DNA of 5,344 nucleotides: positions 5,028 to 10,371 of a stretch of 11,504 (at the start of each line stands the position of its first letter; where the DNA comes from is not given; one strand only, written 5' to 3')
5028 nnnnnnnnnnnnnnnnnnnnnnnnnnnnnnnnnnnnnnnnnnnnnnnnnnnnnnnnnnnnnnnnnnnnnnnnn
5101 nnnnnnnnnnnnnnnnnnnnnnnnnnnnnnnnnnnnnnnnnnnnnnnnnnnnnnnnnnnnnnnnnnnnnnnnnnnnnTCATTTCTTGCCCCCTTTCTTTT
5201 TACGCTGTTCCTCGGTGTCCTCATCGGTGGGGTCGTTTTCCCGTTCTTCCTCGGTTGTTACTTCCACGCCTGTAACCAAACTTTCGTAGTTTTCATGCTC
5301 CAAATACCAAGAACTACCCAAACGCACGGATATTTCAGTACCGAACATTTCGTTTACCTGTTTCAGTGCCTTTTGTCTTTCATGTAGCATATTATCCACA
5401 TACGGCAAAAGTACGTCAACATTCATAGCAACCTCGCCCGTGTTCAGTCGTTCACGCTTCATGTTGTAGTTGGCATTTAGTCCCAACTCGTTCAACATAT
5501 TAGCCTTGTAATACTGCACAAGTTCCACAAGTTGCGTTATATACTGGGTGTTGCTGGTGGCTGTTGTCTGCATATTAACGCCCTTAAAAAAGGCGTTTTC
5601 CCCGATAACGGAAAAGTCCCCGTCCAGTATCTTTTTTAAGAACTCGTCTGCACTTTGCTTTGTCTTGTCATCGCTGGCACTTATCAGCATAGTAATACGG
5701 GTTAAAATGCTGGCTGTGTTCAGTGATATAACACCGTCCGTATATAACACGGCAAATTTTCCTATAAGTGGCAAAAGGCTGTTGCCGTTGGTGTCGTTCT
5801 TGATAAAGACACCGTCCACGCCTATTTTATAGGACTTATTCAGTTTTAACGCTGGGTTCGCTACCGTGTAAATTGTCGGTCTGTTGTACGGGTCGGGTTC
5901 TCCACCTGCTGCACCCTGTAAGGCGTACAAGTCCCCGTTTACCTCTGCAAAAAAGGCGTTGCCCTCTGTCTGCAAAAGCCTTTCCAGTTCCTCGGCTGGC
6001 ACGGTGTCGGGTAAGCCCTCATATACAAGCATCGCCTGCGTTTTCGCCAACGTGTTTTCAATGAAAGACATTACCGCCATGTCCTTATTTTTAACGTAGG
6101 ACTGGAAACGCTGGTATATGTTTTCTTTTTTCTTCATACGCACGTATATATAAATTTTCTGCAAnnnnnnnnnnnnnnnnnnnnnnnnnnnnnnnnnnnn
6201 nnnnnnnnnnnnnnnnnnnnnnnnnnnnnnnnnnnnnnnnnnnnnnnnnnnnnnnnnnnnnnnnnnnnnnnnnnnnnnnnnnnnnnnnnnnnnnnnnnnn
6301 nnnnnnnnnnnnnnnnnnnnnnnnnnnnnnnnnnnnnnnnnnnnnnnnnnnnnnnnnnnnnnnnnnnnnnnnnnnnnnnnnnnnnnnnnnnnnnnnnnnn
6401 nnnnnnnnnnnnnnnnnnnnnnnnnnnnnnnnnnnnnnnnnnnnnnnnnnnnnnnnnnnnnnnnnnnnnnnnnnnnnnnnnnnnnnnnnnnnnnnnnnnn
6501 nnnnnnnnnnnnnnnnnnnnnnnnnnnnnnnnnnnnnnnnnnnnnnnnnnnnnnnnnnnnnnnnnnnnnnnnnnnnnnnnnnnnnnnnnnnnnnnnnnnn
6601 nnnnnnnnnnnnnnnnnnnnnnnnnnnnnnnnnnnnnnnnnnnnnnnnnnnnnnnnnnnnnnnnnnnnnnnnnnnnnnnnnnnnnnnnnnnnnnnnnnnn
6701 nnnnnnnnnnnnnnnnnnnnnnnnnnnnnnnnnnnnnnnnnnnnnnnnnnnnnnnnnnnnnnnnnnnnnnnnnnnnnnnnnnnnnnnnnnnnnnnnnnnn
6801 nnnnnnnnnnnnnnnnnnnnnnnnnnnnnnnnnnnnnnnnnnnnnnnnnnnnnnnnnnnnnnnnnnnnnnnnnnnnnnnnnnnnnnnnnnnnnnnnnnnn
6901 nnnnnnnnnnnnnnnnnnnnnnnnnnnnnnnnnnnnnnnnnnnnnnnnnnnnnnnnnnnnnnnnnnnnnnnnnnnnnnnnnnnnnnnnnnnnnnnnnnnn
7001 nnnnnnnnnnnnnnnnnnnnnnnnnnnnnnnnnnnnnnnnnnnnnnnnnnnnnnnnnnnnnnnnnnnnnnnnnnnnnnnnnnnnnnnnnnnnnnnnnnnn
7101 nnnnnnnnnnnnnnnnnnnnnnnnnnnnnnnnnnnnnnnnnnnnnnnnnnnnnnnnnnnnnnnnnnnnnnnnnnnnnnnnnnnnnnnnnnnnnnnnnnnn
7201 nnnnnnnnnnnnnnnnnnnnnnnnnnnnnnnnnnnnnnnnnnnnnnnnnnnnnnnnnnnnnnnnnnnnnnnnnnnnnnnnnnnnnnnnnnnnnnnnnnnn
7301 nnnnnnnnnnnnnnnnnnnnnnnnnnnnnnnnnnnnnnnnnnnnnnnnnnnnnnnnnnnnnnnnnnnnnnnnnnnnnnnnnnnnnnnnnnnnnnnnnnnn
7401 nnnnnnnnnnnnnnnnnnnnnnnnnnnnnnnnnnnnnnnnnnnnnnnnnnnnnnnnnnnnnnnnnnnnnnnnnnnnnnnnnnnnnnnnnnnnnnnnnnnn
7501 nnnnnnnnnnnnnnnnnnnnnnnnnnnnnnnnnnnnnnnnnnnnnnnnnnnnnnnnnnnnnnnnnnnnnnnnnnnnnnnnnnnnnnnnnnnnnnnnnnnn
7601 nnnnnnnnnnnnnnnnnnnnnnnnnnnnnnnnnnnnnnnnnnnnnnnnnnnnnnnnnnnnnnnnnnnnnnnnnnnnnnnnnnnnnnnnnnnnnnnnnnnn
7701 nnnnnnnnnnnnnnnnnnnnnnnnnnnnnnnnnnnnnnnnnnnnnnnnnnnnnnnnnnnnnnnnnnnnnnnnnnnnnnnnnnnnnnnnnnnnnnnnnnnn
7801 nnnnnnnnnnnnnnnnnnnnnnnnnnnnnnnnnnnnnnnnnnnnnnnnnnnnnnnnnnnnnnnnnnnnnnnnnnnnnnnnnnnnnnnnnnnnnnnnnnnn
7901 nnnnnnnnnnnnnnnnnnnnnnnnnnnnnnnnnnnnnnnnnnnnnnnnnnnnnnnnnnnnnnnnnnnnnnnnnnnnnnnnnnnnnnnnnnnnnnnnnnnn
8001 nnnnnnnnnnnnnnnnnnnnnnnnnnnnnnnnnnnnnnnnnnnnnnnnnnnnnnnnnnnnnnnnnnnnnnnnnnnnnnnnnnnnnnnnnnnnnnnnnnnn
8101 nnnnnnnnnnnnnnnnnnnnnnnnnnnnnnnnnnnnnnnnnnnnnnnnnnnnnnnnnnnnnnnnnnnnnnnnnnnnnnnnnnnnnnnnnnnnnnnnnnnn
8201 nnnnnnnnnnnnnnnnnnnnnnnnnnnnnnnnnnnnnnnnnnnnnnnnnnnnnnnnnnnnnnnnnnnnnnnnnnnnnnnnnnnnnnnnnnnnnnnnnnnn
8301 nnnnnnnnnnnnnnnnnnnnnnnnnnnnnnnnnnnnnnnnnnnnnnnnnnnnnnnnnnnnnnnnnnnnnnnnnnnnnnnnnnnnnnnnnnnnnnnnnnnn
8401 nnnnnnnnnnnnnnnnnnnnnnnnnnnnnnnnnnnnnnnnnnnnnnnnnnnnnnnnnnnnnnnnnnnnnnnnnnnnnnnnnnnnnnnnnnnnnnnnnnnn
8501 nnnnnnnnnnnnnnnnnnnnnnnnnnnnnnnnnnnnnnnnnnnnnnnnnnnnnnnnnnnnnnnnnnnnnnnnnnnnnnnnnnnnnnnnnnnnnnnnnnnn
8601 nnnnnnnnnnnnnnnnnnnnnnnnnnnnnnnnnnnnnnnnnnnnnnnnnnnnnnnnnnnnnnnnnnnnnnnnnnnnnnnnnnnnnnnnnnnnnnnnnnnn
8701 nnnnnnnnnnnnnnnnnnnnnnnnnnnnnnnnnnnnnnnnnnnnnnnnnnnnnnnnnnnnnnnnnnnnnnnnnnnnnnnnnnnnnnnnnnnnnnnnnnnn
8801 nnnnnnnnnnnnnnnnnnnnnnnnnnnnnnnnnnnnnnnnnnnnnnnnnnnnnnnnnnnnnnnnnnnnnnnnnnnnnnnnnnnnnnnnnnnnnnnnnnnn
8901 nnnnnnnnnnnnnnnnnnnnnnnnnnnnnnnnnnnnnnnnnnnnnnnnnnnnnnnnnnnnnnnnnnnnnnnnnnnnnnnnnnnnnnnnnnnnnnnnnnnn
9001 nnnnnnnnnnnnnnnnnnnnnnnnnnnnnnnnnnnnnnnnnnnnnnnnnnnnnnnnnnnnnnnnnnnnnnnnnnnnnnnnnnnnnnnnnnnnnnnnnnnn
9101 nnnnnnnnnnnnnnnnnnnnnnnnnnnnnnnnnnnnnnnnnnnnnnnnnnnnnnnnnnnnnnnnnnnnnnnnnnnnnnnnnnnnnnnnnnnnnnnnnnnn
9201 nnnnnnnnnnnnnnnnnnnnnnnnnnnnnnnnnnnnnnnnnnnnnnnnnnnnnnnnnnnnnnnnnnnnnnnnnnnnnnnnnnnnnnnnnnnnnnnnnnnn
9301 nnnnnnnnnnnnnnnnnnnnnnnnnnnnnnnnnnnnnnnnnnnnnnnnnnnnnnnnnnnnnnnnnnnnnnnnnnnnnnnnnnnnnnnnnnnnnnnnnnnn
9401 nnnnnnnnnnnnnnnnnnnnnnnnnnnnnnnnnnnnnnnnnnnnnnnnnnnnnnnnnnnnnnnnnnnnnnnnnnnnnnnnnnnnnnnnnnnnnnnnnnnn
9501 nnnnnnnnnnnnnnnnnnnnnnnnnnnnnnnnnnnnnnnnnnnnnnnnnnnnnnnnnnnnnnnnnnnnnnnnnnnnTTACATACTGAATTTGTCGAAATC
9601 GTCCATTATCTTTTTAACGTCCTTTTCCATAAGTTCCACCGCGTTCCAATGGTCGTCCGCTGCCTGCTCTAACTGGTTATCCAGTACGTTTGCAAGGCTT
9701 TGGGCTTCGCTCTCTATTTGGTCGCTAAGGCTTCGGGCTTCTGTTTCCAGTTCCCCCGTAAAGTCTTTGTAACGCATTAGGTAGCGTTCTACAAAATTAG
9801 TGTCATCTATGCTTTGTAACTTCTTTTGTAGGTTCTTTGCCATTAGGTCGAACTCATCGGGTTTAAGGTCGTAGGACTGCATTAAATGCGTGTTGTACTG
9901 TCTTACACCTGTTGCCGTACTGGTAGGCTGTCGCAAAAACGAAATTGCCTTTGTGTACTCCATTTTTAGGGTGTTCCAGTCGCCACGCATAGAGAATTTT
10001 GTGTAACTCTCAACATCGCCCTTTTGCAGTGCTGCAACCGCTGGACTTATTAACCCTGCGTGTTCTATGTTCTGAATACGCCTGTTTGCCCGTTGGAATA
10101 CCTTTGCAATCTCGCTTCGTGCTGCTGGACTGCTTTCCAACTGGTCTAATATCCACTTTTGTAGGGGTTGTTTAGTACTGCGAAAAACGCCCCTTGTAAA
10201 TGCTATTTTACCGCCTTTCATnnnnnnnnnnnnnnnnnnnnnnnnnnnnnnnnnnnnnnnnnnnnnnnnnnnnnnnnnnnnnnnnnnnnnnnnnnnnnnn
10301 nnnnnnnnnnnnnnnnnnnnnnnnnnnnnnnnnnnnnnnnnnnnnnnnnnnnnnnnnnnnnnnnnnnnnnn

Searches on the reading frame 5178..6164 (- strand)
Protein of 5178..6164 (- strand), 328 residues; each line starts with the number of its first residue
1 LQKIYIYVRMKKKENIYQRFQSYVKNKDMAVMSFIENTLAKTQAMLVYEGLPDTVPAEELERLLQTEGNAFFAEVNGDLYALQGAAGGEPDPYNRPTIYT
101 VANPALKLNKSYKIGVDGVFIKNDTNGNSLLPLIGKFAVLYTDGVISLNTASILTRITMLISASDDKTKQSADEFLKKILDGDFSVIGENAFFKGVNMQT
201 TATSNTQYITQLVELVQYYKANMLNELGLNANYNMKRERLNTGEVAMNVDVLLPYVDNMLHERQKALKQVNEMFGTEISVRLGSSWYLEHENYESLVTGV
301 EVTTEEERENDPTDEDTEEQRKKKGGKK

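Call 10: search_protein_families(library=pfam, proteins=[window:5178-6164:-], max_evalue=0.01)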
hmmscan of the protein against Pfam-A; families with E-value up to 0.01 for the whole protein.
window:5178-6164:- (328 aa): 2 families
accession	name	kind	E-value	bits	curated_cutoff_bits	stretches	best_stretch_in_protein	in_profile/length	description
PF05352.17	Phage_connector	-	1.2e-14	54.9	25.6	1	43-282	29-276/281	Phage Connector (GP10)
PF12132.13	DUF3587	-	0.0078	16.1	25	0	212-272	56-117/201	Protein of unknown function (DUF3587)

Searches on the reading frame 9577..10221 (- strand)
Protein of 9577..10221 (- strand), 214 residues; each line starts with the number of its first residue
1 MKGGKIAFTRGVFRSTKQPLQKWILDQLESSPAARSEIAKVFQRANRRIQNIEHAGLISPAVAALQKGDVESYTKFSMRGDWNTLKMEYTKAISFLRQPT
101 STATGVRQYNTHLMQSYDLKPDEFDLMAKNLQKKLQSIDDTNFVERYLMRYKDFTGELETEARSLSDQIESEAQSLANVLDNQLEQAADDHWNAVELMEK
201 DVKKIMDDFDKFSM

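Call 10: search_protein_families(library=pfam, proteins=[window:9577-10221:-], max_evalue=0.01)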
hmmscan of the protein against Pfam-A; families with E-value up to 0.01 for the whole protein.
window:9577-10221:- (214 aa): 0 families

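Call 19: find_related_loci(query=window:9577-10221:-, collection=metagenome_contigs, flank=10000)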
Query window:9577-10221:- (214 aa) in metagenome_contigs; peptide patterns used: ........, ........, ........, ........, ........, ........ (x = any residue, [..] = any of these).
290 stretches matched a pattern; 126 encode a relative of the query (tblastn E <= 1e-3); the best 80 are kept; 80 distinct loci.
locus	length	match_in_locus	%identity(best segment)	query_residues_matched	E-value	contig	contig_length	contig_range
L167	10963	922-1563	98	1-214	8e-143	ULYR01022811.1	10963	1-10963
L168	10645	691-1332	98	1-214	2e-142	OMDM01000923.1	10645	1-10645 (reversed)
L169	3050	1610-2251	97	1-214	6e-148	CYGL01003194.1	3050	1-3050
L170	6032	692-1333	98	1-214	7e-142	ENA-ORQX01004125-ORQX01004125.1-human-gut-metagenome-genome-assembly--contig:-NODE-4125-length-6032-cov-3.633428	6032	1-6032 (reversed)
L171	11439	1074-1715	97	1-214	3e-141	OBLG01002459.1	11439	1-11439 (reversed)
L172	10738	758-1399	97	1-214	2e-141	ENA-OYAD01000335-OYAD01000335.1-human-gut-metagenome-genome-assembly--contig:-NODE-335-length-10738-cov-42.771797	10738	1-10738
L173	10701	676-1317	96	1-214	2e-140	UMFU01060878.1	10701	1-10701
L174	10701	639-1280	96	1-214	3e-139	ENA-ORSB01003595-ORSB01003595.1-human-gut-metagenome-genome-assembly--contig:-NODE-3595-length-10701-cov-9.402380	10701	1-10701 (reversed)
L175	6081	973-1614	95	1-214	2e-138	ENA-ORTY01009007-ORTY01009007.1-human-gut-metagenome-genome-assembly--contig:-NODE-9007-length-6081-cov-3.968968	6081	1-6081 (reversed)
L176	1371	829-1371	96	1-181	3e-127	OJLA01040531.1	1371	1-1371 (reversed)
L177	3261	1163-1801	60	3-214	1e-86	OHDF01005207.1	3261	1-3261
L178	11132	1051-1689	60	3-214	2e-85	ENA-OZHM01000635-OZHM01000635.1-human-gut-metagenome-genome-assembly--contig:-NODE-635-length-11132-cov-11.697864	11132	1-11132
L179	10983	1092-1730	60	3-214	5e-85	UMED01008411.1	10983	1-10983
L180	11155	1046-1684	60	3-214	6e-85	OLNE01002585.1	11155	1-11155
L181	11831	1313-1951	60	3-214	7e-85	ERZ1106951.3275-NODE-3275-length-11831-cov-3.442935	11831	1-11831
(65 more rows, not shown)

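Call 41: search_protein_families(library=phrogs, proteins=[window:9577-10221:-], max_evalue=0.01)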
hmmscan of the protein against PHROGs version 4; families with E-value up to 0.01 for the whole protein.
window:9577-10221:- (214 aa): 1 family
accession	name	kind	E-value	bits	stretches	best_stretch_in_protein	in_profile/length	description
phrog_38696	-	unknown function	0.003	17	1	15-186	357-527/761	-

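Call 50: search_solved_structures(query=A1, max_evalue=10)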
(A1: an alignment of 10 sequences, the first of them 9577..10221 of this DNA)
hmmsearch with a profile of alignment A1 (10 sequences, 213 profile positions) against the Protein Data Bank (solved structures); distinct sequences matched with E-value up to 10: 8.
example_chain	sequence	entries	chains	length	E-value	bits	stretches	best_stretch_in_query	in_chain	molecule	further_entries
5mfi_A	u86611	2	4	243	1.9e-05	28.2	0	33-67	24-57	YIII(Dq.V2)4CqI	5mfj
5mfb_A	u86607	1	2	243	0.00011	25.7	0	33-67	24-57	YIII(Dq)4CqI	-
4d49_A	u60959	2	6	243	0.00019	24.9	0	33-67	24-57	ARMADILLO REPEAT PROTEIN ARM00027 | YIII(Dq.V1)4CPAF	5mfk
4d4e_A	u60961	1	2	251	0.00076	23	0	33-67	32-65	ARMADILLO REPEAT PROTEIN ARM00016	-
3s84_A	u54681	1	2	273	0.047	17.1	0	157-209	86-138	Apolipoprotein A-IV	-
9yed_CP1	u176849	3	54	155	0.28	14.6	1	159-203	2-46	Chemotaxis protein PomB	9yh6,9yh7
8y6v_C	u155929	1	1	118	0.73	13.2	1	66-127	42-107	gp244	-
9hx4_F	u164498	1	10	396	2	11.8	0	156-208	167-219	Apolipoprotein A-IV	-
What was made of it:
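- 9577..10221 (-): 214-aa candidate terminal protein, directly upstream of PolB. The function is inferred from position only. No sequence match to solved TPs (call 50) or to Pfam/PHROGs (calls 10, 41).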
